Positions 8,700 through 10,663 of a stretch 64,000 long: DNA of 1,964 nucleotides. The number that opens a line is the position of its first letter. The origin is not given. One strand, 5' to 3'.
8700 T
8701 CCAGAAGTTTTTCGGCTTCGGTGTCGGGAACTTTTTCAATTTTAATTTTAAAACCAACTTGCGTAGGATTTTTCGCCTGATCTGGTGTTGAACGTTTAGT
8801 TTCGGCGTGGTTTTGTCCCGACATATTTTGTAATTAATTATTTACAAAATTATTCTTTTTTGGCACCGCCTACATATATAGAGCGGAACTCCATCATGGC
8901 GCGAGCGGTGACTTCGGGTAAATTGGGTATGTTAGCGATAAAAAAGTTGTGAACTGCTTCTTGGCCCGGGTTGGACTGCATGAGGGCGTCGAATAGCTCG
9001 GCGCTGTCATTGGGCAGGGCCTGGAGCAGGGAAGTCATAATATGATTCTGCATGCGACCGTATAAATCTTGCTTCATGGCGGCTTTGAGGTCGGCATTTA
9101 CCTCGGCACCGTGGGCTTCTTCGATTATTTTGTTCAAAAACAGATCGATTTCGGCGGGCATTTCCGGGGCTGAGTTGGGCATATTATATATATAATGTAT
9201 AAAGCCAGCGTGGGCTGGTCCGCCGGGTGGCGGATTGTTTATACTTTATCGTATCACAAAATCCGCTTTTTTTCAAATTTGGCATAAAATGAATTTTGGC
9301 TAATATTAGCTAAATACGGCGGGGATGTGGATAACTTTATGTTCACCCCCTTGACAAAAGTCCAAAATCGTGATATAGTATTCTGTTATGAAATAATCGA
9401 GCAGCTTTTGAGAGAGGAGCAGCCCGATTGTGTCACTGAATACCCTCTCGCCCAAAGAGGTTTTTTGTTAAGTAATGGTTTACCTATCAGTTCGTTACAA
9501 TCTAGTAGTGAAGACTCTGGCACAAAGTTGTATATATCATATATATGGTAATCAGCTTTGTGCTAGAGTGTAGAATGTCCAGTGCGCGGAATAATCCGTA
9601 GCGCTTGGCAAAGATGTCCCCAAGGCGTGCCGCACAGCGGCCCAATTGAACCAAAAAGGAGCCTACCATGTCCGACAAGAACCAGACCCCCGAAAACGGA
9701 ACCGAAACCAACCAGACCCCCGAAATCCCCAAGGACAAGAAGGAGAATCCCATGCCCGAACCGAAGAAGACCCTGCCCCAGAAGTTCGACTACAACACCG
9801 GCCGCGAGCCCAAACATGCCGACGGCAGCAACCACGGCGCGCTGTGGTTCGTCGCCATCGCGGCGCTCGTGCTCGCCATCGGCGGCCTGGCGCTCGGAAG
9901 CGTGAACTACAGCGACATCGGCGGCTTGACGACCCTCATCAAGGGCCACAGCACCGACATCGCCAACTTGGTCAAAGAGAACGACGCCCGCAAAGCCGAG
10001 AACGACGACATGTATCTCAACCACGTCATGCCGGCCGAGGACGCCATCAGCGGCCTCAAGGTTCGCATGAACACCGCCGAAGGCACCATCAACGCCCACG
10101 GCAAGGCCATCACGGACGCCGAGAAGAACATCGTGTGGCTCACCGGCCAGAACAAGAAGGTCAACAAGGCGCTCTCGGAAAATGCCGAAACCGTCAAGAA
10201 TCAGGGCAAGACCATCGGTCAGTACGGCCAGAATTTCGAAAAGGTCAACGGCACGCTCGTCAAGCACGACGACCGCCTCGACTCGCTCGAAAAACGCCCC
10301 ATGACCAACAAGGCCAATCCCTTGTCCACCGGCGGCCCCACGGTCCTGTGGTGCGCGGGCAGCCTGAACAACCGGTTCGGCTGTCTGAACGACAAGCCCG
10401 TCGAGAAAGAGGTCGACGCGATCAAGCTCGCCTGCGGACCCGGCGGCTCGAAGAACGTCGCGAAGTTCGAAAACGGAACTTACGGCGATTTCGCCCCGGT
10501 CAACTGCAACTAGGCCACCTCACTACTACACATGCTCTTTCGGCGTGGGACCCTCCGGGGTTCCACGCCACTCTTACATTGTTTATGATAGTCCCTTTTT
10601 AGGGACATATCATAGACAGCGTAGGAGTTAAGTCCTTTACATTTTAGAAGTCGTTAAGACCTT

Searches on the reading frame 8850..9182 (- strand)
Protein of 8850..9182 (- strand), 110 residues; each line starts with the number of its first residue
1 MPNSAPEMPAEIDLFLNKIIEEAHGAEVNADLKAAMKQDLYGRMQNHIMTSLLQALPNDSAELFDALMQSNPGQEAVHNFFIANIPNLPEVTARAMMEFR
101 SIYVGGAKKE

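Call 5: search_protein_families(library=pfam, proteins=[window:8850-9182:-], max_evalue=0.1)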
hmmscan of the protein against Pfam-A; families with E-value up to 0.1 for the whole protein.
window:8850-9182:- (110 aa): 1 family
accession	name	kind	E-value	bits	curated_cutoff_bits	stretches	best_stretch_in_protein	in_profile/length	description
PF18908.5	DUF5663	-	1.5e-05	26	23.7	1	20-102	2-83/84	Protein of unknown function (DUF5663)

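Call 9: search_protein_families(library=phrogs, proteins=[window:8850-9182:-], max_evalue=0.1)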
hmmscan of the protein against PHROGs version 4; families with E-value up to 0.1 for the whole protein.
window:8850-9182:- (110 aa): 0 families

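Call 17: search_protein_families(library=ncbifam, proteins=[window:8850-9182:-], max_evalue=0.1)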
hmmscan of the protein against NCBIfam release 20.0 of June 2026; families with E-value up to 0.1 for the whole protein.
window:8850-9182:- (110 aa): 0 families

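Call 66: search_protein_families(library=padloc, proteins=[window:8850-9182:-], max_evalue=0.01)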
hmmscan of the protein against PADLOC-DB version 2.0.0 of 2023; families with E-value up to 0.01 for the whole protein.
window:8850-9182:- (110 aa): 0 families

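Call 88: list_cluster_members(proteins=[P0001, window:8850-9182:-, window:25-2928:+])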
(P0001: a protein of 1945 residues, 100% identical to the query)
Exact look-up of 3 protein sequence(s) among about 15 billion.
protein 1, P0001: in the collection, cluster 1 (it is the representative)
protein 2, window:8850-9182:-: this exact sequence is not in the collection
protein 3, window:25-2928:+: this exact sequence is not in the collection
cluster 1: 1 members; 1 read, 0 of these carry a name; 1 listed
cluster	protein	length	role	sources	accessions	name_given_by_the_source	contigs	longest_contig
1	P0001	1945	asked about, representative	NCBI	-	-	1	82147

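Call 117: search_solved_structures(query=A4, max_evalue=10)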
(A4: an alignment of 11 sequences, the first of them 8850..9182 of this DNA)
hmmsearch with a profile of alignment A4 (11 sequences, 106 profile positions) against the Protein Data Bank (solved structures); distinct sequences matched with E-value up to 10: 27.
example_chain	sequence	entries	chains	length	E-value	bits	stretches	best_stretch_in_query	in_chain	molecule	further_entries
7d2w_A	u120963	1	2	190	0.0077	19.7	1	47-99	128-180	PRESAN domain-containing protein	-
4ykd_A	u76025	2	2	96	0.026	18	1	37-76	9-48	Malcavernin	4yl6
4fqn_A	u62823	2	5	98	0.027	18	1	37-76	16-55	Malcavernin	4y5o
6owt_A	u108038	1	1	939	0.054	17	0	55-102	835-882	AP-2 complex subunit alpha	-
8e2c_A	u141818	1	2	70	0.18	15.3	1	54-86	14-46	Cell cycle protein GpsB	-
4ykc_A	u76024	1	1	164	0.18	15.3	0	37-76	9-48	Malcavernin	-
8e2b_A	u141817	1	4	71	0.19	15.3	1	54-86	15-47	Cell cycle protein GpsB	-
9pv2_A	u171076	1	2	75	0.23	15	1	54-86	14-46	Cell cycle protein GpsB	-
6r7h_B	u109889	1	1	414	0.3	14.6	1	43-97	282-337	COP9 signalosome complex subunit 2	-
6r6h_B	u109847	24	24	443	0.33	14.5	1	43-97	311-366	COP9 signalosome complex subunit 2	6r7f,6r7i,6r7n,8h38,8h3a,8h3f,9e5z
4d10_B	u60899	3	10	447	0.34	14.4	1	43-97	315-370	COP9 SIGNALOSOME COMPLEX SUBUNIT 2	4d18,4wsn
3mwy_W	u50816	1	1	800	0.39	14.2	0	23-49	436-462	Chromo domain-containing protein 1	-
2aym_A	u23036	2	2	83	0.65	13.5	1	19-75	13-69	U1 small nuclear ribonucleoprotein A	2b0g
6jbx_A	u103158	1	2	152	0.67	13.5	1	18-57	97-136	Fatty acid biosynthesis transcriptional regulator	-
6noc_A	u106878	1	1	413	0.68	13.5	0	10-62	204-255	Fem-3 mRNA-binding factor 2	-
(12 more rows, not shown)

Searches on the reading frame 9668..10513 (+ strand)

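Call 5: search_protein_families(library=pfam, proteins=[window:9668-10513:+], max_evalue=0.1)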
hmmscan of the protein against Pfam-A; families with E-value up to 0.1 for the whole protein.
window:9668-10513:+ (281 aa): 1 family
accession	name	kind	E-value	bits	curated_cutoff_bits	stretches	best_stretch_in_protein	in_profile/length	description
PF01519.22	DUF16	-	0.00044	21.1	40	1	132-208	34-103/104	Protein of unknown function DUF16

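Call 9: search_protein_families(library=phrogs, proteins=[window:9668-10513:+], max_evalue=0.1)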
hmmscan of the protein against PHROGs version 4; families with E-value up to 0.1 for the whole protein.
window:9668-10513:+ (281 aa): 9 families
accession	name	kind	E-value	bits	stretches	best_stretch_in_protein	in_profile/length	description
phrog_2589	-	tail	2.5e-05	21.8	1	118-200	1330-1414/3686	tail protein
phrog_1009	-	unknown function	0.00016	22.7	1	158-210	39-98/103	-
phrog_4704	-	tail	0.00086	19.1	1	124-217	23-116/625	tail length tape measure protein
phrog_2990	-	unknown function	0.0039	18.4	1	118-209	6-96/133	-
phrog_1193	-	other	0.0046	17.9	0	130-157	11-38/76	hemolysin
phrog_739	-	lysis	0.0057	17.9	0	153-209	27-90/122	Rz-like spanin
phrog_2619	-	unknown function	0.0059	17.8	1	110-181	49-117/124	-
phrog_3394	-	unknown function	0.022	13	1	122-188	50-116/1862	-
phrog_4896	-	other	0.039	14.4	1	125-177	234-286/291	glycerophosphoryl diester phosphodiesterase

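Call 17: search_protein_families(library=ncbifam, proteins=[window:9668-10513:+], max_evalue=0.1)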
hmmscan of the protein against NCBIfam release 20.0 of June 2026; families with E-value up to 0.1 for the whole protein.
window:9668-10513:+ (281 aa): 4 families
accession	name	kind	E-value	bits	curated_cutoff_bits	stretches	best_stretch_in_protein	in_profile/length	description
TIGR02168.1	SMC_prok_B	equivalog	0.0062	14.3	567.35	1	103-210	707-813/1181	chromosome segregation protein SMC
NF033914.0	antiphage_ZorA_1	subfamily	0.026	12.8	190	1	124-198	453-527/619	anti-phage ZorAB system protein ZorA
NF047515.1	SpiroCoCo_C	equivalog_domain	0.034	13.3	125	1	119-209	160-249/313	SpiroCoCo family coiled-coil protein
TIGR04523.1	Mplasa_alph_rch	subfamily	0.077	10.9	270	1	128-195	228-295/745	helix-rich protein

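Call 66: search_protein_families(library=padloc, proteins=[window:9668-10513:+], max_evalue=0.01)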
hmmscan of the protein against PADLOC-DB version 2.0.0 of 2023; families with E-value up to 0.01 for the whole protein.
window:9668-10513:+ (281 aa): 2 families
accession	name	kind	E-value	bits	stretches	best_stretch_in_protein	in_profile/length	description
PDLC04061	PD-T4-6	-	0.0014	16.2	1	5-128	308-425/510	-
PDLC00605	ZorA1|ZorA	-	0.0034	13.8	1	122-191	508-577/700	MotA/ExbB/TolQ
